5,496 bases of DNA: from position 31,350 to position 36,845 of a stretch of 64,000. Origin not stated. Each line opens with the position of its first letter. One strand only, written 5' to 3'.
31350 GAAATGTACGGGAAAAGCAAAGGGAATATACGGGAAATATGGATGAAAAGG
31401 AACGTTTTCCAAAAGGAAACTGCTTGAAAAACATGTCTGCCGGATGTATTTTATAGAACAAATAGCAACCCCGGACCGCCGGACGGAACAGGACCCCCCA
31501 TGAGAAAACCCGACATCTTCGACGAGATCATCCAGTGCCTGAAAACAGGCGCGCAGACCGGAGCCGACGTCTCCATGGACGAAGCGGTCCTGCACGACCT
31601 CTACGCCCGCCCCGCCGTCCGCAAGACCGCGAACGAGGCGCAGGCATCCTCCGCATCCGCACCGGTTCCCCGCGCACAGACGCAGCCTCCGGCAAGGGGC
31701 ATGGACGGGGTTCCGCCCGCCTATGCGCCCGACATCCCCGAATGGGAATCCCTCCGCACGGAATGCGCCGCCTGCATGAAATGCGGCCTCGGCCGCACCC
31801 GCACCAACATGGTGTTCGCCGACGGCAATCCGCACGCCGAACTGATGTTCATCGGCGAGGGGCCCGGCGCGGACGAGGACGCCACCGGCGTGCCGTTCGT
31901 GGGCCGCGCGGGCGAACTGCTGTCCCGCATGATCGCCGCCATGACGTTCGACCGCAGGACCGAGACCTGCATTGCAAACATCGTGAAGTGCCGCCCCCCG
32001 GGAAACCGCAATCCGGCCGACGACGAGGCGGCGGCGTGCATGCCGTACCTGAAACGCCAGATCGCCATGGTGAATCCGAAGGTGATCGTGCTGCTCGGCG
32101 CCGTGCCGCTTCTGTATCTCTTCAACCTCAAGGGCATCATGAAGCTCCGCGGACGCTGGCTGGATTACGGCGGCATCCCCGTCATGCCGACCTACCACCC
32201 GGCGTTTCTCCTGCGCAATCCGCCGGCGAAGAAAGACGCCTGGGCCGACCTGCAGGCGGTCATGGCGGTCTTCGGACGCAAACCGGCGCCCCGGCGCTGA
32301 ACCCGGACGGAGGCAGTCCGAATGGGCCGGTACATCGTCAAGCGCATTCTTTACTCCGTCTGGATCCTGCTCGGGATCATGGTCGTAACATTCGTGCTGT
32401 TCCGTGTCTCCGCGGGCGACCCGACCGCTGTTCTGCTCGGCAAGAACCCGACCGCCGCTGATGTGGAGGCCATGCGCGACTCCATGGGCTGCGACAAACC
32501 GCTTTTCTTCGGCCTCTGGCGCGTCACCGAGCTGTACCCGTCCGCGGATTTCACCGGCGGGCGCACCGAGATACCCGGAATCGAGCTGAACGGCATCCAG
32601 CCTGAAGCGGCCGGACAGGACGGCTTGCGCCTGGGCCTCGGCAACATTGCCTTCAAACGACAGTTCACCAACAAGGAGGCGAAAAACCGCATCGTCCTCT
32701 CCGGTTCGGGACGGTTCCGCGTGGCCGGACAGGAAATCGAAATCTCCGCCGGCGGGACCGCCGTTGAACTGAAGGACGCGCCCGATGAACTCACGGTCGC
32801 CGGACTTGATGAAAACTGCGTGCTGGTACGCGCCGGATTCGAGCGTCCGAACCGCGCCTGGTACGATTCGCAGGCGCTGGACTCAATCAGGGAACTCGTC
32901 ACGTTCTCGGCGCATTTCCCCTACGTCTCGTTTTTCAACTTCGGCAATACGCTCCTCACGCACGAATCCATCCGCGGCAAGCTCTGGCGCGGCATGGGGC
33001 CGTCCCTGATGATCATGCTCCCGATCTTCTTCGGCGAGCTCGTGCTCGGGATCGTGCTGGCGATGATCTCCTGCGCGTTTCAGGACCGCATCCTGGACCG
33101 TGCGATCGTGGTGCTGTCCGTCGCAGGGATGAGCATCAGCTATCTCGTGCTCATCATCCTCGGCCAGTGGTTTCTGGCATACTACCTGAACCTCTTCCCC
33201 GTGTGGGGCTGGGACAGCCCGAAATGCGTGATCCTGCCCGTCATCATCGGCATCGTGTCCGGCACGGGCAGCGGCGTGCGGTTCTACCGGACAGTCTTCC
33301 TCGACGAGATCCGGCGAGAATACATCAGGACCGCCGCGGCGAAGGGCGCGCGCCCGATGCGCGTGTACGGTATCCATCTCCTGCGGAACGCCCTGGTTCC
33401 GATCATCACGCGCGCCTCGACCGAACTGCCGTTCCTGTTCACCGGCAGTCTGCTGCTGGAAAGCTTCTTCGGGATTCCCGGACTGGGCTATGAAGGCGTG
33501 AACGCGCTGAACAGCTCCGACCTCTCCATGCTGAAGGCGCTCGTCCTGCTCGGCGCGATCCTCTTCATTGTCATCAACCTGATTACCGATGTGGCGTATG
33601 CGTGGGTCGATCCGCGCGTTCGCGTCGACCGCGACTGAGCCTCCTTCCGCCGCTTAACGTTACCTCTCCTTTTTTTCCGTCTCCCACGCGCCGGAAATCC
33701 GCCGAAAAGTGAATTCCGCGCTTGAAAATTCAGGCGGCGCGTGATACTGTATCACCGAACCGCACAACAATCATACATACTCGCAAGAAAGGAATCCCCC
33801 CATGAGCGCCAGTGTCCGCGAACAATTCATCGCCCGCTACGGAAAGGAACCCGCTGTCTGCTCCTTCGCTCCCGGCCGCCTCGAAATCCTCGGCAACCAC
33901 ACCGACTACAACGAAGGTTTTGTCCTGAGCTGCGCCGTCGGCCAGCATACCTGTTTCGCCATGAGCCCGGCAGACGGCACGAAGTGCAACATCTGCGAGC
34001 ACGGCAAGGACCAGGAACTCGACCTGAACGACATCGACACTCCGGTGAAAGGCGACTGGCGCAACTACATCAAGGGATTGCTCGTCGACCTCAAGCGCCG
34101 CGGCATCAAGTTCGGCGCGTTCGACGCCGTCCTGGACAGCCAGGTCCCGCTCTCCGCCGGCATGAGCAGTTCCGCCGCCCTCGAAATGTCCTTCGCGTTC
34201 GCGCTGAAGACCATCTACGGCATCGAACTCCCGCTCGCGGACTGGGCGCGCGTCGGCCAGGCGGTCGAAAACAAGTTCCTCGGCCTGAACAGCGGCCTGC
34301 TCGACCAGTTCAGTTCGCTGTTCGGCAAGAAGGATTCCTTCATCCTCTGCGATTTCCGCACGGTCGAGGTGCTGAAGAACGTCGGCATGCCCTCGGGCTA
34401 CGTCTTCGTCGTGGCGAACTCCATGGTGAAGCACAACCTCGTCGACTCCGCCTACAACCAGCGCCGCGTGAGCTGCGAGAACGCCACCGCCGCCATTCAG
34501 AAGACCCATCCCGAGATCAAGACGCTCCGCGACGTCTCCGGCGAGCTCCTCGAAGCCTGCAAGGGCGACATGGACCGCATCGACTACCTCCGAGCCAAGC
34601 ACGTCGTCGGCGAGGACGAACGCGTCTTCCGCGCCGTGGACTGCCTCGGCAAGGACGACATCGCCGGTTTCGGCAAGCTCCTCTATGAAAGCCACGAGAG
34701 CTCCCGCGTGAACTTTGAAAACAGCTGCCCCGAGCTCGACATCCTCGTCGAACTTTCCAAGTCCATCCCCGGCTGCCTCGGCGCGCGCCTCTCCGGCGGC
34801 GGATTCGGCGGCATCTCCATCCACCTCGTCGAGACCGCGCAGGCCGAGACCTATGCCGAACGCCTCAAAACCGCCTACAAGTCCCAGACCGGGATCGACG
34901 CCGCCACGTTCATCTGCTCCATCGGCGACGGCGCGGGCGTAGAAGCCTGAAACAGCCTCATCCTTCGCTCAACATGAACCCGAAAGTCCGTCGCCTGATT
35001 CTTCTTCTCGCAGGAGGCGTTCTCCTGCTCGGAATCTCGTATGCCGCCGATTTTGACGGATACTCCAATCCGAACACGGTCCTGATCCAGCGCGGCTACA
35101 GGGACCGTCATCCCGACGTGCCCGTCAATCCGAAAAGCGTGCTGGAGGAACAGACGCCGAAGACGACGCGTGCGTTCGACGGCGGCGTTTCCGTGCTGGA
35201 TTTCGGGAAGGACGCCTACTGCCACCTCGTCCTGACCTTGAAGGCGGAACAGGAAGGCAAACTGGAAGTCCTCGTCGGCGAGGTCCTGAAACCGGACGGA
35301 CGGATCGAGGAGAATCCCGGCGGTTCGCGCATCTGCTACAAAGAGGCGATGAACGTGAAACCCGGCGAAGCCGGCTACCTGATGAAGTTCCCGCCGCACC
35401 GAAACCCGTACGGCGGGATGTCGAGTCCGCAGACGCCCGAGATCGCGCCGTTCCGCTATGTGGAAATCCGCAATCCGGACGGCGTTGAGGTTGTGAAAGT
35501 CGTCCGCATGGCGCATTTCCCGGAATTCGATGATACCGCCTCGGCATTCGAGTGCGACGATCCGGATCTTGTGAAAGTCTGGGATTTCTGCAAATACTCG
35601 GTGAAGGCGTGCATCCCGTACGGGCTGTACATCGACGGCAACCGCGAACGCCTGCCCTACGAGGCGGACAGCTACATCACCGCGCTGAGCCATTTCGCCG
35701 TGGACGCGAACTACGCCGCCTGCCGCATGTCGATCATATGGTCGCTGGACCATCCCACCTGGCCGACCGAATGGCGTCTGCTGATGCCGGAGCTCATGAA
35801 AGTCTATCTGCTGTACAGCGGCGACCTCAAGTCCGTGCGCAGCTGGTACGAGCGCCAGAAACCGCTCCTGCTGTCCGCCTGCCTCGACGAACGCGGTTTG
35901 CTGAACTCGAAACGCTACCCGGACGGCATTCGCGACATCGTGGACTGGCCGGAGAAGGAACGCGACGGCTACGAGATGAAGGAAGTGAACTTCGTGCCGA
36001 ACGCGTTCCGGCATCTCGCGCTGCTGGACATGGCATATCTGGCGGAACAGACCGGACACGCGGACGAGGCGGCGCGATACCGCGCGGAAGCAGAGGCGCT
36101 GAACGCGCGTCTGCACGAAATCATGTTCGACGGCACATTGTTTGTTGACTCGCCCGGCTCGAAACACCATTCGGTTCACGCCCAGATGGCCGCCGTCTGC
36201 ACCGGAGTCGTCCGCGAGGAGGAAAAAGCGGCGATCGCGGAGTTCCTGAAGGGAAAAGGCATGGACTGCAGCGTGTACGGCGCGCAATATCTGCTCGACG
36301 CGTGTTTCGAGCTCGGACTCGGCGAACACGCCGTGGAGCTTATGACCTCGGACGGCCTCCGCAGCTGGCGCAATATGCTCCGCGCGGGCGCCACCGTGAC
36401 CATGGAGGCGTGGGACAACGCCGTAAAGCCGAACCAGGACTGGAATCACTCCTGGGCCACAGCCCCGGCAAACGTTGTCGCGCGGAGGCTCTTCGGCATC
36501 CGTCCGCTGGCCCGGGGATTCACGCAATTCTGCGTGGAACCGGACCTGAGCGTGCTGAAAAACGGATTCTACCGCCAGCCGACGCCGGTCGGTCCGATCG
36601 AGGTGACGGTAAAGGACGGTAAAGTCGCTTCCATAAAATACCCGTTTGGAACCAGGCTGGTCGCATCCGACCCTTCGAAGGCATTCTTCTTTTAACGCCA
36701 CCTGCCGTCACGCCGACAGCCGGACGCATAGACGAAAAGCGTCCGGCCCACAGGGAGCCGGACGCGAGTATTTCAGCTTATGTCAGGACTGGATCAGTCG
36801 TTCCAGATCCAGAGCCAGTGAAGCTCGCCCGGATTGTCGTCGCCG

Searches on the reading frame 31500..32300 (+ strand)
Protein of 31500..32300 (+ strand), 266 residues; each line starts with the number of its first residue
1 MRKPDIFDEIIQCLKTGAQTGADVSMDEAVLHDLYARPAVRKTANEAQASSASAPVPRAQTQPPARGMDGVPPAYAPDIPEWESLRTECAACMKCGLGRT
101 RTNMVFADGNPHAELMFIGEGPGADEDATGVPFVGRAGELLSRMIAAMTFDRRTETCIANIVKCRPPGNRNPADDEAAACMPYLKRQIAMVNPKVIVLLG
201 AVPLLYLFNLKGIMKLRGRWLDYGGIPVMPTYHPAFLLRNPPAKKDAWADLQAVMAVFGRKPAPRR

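Call 21: search_protein_families(library=pfam, proteins=[window:31500-32300:+], max_evalue=0.0001)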
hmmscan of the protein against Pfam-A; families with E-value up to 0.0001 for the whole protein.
window:31500-32300:+ (266 aa): 1 family
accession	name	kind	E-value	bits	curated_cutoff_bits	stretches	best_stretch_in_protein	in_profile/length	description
PF03167.25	UDG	-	4.8e-36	124.4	24.3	1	107-252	2-141/141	Uracil DNA glycosylase superfamily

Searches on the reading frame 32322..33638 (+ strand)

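Call 21: search_protein_families(library=pfam, proteins=[window:32322-33638:+], max_evalue=0.0001)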
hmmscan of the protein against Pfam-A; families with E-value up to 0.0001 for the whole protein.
window:32322-33638:+ (438 aa): 2 families
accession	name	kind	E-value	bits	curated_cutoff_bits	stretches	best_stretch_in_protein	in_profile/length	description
PF00528.27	BPD_transp_1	-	2e-32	112.9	26.4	1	241-434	3-183/184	Binding-protein-dependent transport system inner membrane component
PF19300.4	BPD_transp_1_N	-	3e-10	40.7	23.8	1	1-67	1-67/114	Binding-prot-dependent transport system membrane comp, N-term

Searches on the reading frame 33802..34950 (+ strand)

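Call 21: search_protein_families(library=pfam, proteins=[window:33802-34950:+], max_evalue=0.0001)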
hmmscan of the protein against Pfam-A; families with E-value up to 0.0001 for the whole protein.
window:33802-34950:+ (382 aa): 3 families
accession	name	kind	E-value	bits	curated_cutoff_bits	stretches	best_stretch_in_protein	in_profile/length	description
PF10509.15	GalKase_gal_bdg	-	1.7e-18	66.3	23.1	1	7-56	1-49/49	Galactokinase galactose-binding signature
PF00288.32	GHMP_kinases_N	-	6.8e-16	58.7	22.3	1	88-176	1-87/87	GHMP kinases N terminal domain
PF08544.19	GHMP_kinases_C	-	3.3e-09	37.5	21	1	281-360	4-84/85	GHMP kinases C terminal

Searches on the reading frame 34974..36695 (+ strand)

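Call 22: search_protein_families(library=pfam, proteins=[window:34974-36695:+], max_evalue=0.0001)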
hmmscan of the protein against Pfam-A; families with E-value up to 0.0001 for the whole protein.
window:34974-36695:+ (573 aa): 1 family
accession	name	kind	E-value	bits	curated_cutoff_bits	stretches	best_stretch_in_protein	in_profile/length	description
PF17389.8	Bac_rhamnosid6H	-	1.4e-31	110.5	24.5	1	188-501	2-334/339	Bacterial alpha-L-rhamnosidase 6 hairpin glycosidase domain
